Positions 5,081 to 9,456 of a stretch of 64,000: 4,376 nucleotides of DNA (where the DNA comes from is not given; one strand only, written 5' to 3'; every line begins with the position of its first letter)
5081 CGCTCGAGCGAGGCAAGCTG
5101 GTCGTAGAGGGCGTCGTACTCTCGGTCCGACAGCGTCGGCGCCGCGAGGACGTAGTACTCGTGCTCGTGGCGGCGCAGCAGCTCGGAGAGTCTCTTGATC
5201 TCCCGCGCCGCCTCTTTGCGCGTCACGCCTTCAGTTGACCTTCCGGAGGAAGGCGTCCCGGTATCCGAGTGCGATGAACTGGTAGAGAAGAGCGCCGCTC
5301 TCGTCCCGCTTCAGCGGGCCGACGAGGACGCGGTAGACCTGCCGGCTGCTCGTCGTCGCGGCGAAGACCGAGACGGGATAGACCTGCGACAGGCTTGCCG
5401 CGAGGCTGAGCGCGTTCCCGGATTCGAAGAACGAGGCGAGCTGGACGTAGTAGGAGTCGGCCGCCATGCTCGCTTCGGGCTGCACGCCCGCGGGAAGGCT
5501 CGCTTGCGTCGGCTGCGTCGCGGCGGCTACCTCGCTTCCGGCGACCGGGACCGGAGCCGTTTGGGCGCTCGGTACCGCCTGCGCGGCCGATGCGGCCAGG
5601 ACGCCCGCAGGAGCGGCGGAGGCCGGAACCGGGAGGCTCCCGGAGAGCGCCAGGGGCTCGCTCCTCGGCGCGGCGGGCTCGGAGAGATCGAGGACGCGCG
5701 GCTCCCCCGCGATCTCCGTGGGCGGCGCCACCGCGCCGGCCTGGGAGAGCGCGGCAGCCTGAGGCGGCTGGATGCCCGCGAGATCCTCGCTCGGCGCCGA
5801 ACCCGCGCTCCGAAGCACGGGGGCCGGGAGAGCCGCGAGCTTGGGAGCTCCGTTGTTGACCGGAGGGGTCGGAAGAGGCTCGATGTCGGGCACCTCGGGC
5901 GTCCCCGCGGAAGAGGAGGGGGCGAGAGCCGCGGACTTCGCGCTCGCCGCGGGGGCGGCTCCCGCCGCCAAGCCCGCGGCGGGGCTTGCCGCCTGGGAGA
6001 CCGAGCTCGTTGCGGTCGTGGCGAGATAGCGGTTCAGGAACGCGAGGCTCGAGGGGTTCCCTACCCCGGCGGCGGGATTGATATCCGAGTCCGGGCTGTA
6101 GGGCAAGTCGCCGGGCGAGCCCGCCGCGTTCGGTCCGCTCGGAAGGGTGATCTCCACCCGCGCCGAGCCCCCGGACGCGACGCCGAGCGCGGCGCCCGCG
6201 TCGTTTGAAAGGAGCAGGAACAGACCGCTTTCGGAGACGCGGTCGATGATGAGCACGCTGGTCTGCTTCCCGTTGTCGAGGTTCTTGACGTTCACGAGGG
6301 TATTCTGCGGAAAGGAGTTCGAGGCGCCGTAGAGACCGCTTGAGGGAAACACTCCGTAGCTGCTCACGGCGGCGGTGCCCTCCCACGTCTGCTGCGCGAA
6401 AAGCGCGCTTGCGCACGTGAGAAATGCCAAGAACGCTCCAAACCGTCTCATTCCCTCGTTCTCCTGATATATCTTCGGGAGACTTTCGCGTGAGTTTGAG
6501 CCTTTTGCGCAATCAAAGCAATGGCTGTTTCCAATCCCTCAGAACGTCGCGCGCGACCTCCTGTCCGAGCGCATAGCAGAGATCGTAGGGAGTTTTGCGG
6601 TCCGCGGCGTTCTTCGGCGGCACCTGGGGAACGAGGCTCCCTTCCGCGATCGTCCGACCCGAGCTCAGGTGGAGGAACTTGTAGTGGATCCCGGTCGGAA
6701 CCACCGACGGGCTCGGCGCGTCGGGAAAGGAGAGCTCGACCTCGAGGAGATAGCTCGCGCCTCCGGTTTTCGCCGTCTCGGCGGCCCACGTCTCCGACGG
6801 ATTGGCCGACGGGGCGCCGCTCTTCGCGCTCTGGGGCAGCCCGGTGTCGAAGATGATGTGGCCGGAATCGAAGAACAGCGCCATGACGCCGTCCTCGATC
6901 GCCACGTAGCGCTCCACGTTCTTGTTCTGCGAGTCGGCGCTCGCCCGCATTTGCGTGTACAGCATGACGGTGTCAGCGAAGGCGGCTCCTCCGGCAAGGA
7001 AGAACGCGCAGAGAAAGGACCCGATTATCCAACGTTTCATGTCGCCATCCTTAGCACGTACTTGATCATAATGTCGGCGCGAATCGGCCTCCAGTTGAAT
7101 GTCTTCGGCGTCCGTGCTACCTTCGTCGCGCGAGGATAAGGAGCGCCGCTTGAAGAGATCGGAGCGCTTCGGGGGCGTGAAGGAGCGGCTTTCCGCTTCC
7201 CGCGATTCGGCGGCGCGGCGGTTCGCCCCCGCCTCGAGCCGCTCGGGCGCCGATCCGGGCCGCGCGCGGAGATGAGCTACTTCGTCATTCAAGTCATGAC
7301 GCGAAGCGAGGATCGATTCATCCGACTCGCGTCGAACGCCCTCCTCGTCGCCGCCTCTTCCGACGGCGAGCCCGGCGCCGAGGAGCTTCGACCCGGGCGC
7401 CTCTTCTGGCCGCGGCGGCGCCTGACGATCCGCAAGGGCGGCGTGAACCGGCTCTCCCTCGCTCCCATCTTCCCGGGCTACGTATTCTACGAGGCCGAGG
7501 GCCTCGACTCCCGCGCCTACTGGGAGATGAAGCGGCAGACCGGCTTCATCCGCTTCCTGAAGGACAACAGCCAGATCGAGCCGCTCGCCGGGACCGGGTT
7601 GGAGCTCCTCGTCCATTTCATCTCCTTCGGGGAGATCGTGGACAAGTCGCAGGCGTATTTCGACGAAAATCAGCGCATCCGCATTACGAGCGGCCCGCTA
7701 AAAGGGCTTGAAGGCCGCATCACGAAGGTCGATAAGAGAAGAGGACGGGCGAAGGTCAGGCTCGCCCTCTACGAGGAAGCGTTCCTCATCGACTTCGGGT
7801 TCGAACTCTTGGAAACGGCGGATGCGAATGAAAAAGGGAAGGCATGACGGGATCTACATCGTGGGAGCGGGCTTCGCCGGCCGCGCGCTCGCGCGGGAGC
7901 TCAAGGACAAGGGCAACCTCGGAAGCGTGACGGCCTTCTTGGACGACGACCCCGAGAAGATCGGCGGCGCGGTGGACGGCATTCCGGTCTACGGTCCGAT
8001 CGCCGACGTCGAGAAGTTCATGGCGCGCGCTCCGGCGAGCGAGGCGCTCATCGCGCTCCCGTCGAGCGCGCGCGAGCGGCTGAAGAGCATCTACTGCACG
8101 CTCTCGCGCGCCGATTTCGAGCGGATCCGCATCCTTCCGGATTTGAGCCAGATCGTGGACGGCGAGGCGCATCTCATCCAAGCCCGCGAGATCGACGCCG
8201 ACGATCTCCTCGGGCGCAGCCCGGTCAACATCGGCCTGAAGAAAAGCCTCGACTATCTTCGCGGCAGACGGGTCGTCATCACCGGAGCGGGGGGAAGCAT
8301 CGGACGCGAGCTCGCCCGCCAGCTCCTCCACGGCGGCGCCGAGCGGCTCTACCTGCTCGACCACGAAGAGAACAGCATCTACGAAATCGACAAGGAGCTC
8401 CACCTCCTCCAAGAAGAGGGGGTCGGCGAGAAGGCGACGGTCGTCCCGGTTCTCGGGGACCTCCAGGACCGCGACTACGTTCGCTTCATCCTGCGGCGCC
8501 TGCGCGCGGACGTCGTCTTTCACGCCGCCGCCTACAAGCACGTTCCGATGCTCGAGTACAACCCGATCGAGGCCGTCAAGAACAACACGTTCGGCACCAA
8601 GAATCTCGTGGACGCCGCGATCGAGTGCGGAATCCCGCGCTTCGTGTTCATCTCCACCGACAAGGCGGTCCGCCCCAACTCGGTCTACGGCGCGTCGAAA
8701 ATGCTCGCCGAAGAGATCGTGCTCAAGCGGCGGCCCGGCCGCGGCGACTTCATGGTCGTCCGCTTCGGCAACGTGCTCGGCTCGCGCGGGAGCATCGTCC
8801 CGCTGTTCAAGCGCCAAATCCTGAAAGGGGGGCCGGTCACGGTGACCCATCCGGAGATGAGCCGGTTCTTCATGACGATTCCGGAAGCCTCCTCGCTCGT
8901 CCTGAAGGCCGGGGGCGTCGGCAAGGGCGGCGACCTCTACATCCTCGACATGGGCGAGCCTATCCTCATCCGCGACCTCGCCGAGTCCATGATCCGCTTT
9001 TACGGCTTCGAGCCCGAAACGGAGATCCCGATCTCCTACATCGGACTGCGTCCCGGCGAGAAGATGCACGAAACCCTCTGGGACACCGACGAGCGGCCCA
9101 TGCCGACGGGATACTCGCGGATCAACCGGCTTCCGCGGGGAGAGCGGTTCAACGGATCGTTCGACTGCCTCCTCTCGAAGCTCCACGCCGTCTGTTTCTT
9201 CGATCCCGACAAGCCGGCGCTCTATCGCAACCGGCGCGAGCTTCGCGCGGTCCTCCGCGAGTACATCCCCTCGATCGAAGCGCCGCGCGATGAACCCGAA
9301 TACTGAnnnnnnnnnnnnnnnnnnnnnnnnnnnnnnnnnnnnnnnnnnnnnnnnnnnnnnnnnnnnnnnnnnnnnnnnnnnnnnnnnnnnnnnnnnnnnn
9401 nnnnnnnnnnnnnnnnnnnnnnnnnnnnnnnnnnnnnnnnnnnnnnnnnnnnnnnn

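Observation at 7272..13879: A NusG-paralog-headed operon couples amino-sugar nucleotide enzymes to a divergent molybdenum hydroxylase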

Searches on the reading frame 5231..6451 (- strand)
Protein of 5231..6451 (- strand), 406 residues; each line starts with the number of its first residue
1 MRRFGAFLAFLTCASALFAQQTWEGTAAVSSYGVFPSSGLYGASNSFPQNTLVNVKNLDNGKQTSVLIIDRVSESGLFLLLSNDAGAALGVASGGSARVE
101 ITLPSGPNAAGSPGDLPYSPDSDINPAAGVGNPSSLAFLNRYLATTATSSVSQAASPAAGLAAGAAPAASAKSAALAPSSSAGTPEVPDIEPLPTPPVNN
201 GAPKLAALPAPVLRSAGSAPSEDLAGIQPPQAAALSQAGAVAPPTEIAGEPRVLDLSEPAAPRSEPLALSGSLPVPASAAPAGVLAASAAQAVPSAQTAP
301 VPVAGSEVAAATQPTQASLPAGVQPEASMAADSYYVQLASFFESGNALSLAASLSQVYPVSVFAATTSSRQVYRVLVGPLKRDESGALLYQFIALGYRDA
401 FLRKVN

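Call 13: search_protein_families(library=pfam, proteins=[window:5231-6451:-], max_evalue=0.001)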
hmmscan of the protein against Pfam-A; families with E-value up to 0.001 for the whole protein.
window:5231-6451:- (406 aa): 1 family
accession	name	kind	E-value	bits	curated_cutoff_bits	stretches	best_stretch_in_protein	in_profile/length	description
PF05036.18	SPOR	-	2.7e-09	37.7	21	1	332-385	3-56/76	SPOR domain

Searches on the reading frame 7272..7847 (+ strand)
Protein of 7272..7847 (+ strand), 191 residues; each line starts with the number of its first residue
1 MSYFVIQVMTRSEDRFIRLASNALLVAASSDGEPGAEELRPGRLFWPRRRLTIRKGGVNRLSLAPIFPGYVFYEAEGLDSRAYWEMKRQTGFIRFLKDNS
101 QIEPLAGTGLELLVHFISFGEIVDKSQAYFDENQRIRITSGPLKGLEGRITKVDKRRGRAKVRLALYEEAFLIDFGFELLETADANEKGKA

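Call 9: search_protein_families(library=pfam, proteins=[window:7272-7847:+], max_evalue=0.01)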
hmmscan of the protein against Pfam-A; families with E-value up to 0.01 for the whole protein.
window:7272-7847:+ (191 aa): 2 families
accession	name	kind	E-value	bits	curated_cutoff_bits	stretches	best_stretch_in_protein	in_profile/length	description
PF02357.24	NusG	-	7.4e-06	26.8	22.2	1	1-105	1-84/93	Transcription termination factor nusG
PF00467.35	KOW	-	1.1e-05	25.5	22.3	1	134-162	3-31/32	KOW motif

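Call 14: search_protein_families(library=ncbifam, proteins=[window:7272-7847:+], max_evalue=0.001)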
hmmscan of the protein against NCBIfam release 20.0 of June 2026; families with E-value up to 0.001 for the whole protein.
window:7272-7847:+ (191 aa): 4 families
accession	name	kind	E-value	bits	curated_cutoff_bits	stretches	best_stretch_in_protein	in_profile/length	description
NF033641.1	antiterm_LoaP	exception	9.5e-36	123.4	125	1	3-181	1-165/166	antiterminator LoaP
TIGR00922.1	nusG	equivalog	1.6e-10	41.1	135.7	1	53-179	44-168/172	transcription termination/antitermination protein NusG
NF033644.1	antiterm_UpxY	subfamily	2.3e-08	34.2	100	1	45-157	26-141/164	UpxY family transcription antiterminator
TIGR01955.1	RfaH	equivalog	0.00091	19.3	144.5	0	44-154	25-133/159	transcription/translation regulatory transformer protein RfaH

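Call 88: find_related_loci(query=A4, collection=metagenome_contigs, flank=10000)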
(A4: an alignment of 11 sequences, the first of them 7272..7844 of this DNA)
Query A4 (191 aa) in metagenome_contigs; peptide patterns used: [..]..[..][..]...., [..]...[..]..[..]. (x = any residue, [..] = any of these).
600 stretches matched a pattern (row limit reached: there are more); 415 encode a relative of the query (tblastn E <= 1e-3); the best 80 are kept; 80 distinct loci.
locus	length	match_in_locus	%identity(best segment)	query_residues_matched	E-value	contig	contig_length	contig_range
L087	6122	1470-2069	59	1-191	2e-74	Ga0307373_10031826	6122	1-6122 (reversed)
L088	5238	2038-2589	57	1-191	4e-69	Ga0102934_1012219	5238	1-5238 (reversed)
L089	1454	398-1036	53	1-188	7e-73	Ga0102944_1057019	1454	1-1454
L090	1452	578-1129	55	1-191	3e-70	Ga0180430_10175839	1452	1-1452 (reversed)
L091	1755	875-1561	49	1-188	8e-69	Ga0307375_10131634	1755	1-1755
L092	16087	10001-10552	52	1-191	2e-63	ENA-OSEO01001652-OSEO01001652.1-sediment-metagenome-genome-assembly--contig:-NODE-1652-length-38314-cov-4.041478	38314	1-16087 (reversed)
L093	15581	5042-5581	55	1-187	2e-63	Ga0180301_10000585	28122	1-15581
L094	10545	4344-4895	52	1-191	4e-63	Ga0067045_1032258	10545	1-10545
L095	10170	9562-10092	54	1-190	8e-62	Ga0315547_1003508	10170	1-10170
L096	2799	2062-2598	55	1-190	3e-61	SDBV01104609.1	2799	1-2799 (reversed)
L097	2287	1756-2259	55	1-181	4e-61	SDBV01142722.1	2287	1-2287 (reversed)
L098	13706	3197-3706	52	1-183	3e-59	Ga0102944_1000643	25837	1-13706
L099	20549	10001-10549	52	1-189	5e-59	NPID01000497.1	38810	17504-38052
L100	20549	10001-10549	52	1-189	5e-59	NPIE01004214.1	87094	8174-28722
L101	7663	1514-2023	56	1-183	7e-58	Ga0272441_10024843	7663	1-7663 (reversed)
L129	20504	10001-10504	51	1-181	6e-54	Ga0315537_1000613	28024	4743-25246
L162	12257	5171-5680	43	1-183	7e-48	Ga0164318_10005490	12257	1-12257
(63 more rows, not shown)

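Call 99: search_protein_families(library=pfam, proteins=[L162:8615-9202:+, L162:9229-10632:+, L162:10629-12257:+, L162:3884-5170:+, L129:10637-11386:+, L129:12452-13042:+, L129:13051-14025:+, L129:14339-15736:+, L129:15764-16849:+, L129:16851-18041:+], max_evalue=0.00001)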
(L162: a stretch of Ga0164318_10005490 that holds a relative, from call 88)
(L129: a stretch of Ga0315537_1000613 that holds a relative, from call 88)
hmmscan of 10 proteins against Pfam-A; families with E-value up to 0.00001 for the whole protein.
L162:8615-9202:+ (195 aa): 1 family
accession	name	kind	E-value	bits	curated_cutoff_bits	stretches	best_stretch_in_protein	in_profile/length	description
PF00440.29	TetR_N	-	6.3e-14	51.9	24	1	13-58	1-46/47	Bacterial regulatory proteins, tetR family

L162:9229-10632:+ (467 aa): 4 families
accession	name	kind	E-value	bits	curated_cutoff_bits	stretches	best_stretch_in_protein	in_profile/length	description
PF16576.10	HlyD_D23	-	9.4e-19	68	30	1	78-347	19-213/214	Barrel-sandwich domain of CusB or HlyD membrane-fusion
PF13437.12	HlyD_3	-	2.1e-16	61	22.2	1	241-345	2-106/106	HlyD family secretion protein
PF13533.13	Biotin_lipoyl_2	-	6.3e-08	32.7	29.8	0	79-110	1-32/32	Biotin-lipoyl like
PF00364.28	Biotin_lipoyl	-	5.1e-07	29.9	22.1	0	80-109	44-73/73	Biotin-requiring enzyme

L162:10629-12257:+ (543 aa): 2 families
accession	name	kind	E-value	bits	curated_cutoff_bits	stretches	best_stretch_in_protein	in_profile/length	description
PF00873.25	ACR_tran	-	4.5e-128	429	28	1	4-491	2-493/1021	AcrB/AcrD/AcrF family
PF03176.21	MMPL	-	2.4e-08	33.8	20.5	1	340-485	153-300/333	MMPL family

L162:3884-5170:+ (428 aa): 1 family
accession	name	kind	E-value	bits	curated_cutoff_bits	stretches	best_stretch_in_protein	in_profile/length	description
PF13807.11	GNVR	-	8.1e-10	38.9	27.7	1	325-399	5-79/82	G-rich domain on putative tyrosine kinase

L129:10637-11386:+ (249 aa): 2 families
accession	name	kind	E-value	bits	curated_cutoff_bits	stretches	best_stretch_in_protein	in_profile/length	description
PF01740.26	STAS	-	4.3e-17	62.2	22.6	1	15-114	6-106/106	STAS domain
PF13466.11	STAS_2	-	1.4e-08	35.3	29.2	1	22-99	1-77/80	STAS domain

L129:12452-13042:+ (196 aa): 1 family
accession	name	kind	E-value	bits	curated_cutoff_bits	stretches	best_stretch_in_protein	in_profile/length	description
PF02381.23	MraZ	-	6e-37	125.9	23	2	126-186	2-63/72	MraZ protein, putative antitoxin-like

L129:13051-14025:+ (324 aa): 1 family
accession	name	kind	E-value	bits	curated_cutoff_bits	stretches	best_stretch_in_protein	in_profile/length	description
PF01795.25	Methyltransf_5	-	3e-111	372.2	27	1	2-308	2-308/309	MraW methylase family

L129:14339-15736:+ (465 aa): 3 families
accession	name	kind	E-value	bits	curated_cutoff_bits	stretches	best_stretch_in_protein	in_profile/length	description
PF08245.18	Mur_ligase_M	-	5.7e-35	121.5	24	1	120-304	1-199/200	Mur ligase middle domain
PF02875.26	Mur_ligase_C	-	1.5e-18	68.2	28.4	1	327-451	1-127/127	Mur ligase, glutamate ligase domain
PF01225.30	Mur_ligase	-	3.6e-10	40.5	21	1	29-109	2-94/95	Mur ligase family, catalytic domain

L129:15764-16849:+ (361 aa): 1 family
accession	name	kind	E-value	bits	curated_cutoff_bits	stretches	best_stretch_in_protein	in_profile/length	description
PF00953.26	Glycos_transf_4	-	5.1e-35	121.3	27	1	100-284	3-158/160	Glycosyl transferase family 4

L129:16851-18041:+ (396 aa): 1 family
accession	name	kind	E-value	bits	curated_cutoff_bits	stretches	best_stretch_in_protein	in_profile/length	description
PF01098.24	FTSW_RODA_SPOVE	-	6.2e-103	344.9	26.4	1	30-381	4-354/356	Cell cycle protein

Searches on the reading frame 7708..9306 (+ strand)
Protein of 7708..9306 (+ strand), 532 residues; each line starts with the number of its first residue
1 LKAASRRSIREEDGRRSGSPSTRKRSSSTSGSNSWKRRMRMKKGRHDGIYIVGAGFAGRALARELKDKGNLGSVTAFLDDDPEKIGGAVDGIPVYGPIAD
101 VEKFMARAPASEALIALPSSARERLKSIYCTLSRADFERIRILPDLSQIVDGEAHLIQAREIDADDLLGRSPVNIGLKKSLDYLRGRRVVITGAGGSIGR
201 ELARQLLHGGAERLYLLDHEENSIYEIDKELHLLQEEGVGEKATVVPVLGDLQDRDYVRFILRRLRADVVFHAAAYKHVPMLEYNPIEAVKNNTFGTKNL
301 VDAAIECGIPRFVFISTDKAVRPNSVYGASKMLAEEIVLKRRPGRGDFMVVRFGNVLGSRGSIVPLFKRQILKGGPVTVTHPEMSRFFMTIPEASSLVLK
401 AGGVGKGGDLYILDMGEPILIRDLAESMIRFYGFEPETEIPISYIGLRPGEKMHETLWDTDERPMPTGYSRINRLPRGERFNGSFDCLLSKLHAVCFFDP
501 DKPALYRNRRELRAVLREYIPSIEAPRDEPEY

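Call 9: search_protein_families(library=pfam, proteins=[window:7708-9306:+], max_evalue=0.01)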
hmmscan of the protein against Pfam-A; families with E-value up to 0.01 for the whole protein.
window:7708-9306:+ (532 aa): 16 families
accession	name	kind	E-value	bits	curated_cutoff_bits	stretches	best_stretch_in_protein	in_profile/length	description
PF02719.21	Polysacc_synt_2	-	1.2e-109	366.5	20.2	1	189-473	1-289/293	Polysaccharide biosynthesis protein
PF01370.27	Epimerase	-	1.3e-27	97.2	20.9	1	189-381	1-203/240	NAD dependent epimerase/dehydratase family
PF16363.11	GDP_Man_Dehyd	-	2.2e-18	67.3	27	1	191-343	2-169/332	GDP-mannose 4,6 dehydratase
PF04321.23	RmlD_sub_bind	-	4.3e-17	62.6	27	1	188-362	2-157/287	RmlD substrate binding domain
PF01073.25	3Beta_HSD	-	5.7e-14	52.2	22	1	190-326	1-125/280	3-beta hydroxysteroid dehydrogenase/isomerase family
PF07993.18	NAD_binding_4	-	3.1e-11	43.4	20.1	1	191-323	1-142/258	Male sterility protein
PF13727.12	CoA_binding_3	-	1.2e-08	35.6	25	1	37-133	75-165/175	CoA-binding domain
PF13460.12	NAD_binding_10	-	2.5e-07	31.2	27.2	1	193-321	1-102/184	NAD(P)H-binding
PF08659.16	KR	-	2e-06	28.3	22.6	1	189-282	3-97/180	KR domain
PF00106.31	adh_short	-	1.5e-05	25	26.6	1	188-332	2-154/195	short chain dehydrogenase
PF05368.20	NmrA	-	2.9e-05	24.3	27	1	188-320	4-110/298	NmrA-like family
PF02254.24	TrkA_N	-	4.3e-05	24.2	23.8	0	49-113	1-63/116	TrkA-N domain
PF02629.25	CoA_binding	-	8.4e-05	23.7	22.3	1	49-120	6-74/97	CoA binding domain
PF00056.29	Ldh_1_N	-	0.00055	20.4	27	0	188-223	2-38/141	lactate/malate dehydrogenase, NAD binding domain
PF17836.7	PglD_N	-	0.0072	17.3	23.4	0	49-104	2-54/78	PglD N-terminal domain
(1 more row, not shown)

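Call 14: search_protein_families(library=ncbifam, proteins=[window:7828-9306:+], max_evalue=0.001)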
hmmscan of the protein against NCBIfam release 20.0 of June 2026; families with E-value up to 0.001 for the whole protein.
window:7828-9306:+ (492 aa): 40 families (the best 25 are shown)
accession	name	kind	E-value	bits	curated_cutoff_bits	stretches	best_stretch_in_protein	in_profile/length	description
TIGR03589.1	PseB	equivalog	2.5e-56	191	407.75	1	146-423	4-267/324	UDP-N-acetylglucosamine 4,6-dehydratase (inverting)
TIGR04130.1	FnlA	equivalog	8.8e-43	146.5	730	1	146-422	4-269/337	UDP-N-acetylglucosamine 4,6-dehydratase/5-epimerase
TIGR01179.1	galE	equivalog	1.3e-15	57.1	262.3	1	148-319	1-179/332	UDP-glucose 4-epimerase GalE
TIGR01214.1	rmlD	equivalog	4.1e-15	55.6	224.05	1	148-322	1-156/285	dTDP-4-dehydrorhamnose reductase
TIGR04180.1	EDH_00030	hypoth_equivalog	3.4e-11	42.8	475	1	149-291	1-129/297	NAD-dependent 4,6-dehydratase LegB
TIGR03466.1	HpnA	hypoth_equivalog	1.3e-10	40.7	367.65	1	148-281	2-117/327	hopanoid-associated sugar epimerase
NF007956.0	PRK10675.1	subfamily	3.9e-10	39.4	394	1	148-278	2-125/338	UDP-glucose 4-epimerase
TIGR01746.1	Thioester-redct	subfamily_domain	7.5e-10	38.6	213.35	1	149-319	2-198/371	thioester reductase domain-containing protein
TIGR02622.1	CDP_4_6_dhtase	equivalog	1.6e-09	37.3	278.45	1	145-282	3-134/352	CDP-glucose 4,6-dehydratase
NF042422.1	oxyalk_red_OleD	equivalog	4.2e-09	36.2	580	1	148-279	2-112/329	2-alkyl-3-oxoalkanoate reductase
TIGR03570.1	NeuD_NnaD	subfamily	8.5e-09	35.3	160.8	1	9-91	2-78/202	NeuD/PglB/VioB family sugar acetyltransferase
TIGR03023.1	WcaJ_sugtrans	equivalog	9.2e-09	35.1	410.75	1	5-122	128-245/453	undecaprenyl-phosphate glucose phosphotransferase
TIGR01181.1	dTDP_gluc_dehyt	equivalog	1.9e-08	33.8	365.1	1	149-279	2-127/321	dTDP-glucose 4,6-dehydratase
NF043036.1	ErythonDh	equivalog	2.4e-08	33.5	325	1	148-297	2-159/321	D-erythronate dehydrogenase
NF045894.1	PKS_plus_SDR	equivalog_domain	5.4e-08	30.9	1740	1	148-292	1159-1310/1515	type I polyketide synthase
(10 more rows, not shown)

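Call 63: search_solved_structures(query=window:7828-9306:+, show_alignments=1, max_evalue=1e-20)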
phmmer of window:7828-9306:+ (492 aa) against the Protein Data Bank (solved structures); distinct sequences matched with E-value up to 1e-20: 12.
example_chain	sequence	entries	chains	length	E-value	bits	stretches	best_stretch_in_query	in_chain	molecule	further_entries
5bjy_A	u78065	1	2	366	1.5e-74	254.8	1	119-432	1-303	WlaL protein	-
5bju_A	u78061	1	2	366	1.9e-73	251.1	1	119-432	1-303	WlaL protein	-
5bjw_A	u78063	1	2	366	6.8e-73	249.3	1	119-432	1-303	WlaL protein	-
5bjx_A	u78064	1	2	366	9.4e-73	248.8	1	119-432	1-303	WlaL protein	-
5bjv_A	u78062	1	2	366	6.4e-72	246.1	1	119-432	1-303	WlaL protein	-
6bwc_A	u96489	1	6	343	1.8e-51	178.6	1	144-423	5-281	Polysaccharide biosynthesis protein CapD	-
4j2o_A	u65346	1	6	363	7.4e-44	153.5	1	145-426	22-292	UDP-N-acetylglucosamine 4,6-dehydratase/5-epimerase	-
2gn4_A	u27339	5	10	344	4.3e-42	147.7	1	143-453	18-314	UDP-GlcNAc C6 dehydratase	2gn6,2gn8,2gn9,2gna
3vvb_A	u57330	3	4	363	5.3e-39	137.5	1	149-426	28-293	CapE | Capsular polysaccharide synthesis enzyme Cap8E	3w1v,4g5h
3vvc_A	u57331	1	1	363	1.9e-38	135.6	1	149-426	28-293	Capsular polysaccharide synthesis enzyme Cap8E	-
4tqg_A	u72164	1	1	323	6.9e-27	97.5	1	204-423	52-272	Putative dTDP-d-glucose 4 6-dehydratase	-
3pvz_A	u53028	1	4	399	2e-23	86.1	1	128-397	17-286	UDP-N-acetylglucosamine 4,6-dehydratase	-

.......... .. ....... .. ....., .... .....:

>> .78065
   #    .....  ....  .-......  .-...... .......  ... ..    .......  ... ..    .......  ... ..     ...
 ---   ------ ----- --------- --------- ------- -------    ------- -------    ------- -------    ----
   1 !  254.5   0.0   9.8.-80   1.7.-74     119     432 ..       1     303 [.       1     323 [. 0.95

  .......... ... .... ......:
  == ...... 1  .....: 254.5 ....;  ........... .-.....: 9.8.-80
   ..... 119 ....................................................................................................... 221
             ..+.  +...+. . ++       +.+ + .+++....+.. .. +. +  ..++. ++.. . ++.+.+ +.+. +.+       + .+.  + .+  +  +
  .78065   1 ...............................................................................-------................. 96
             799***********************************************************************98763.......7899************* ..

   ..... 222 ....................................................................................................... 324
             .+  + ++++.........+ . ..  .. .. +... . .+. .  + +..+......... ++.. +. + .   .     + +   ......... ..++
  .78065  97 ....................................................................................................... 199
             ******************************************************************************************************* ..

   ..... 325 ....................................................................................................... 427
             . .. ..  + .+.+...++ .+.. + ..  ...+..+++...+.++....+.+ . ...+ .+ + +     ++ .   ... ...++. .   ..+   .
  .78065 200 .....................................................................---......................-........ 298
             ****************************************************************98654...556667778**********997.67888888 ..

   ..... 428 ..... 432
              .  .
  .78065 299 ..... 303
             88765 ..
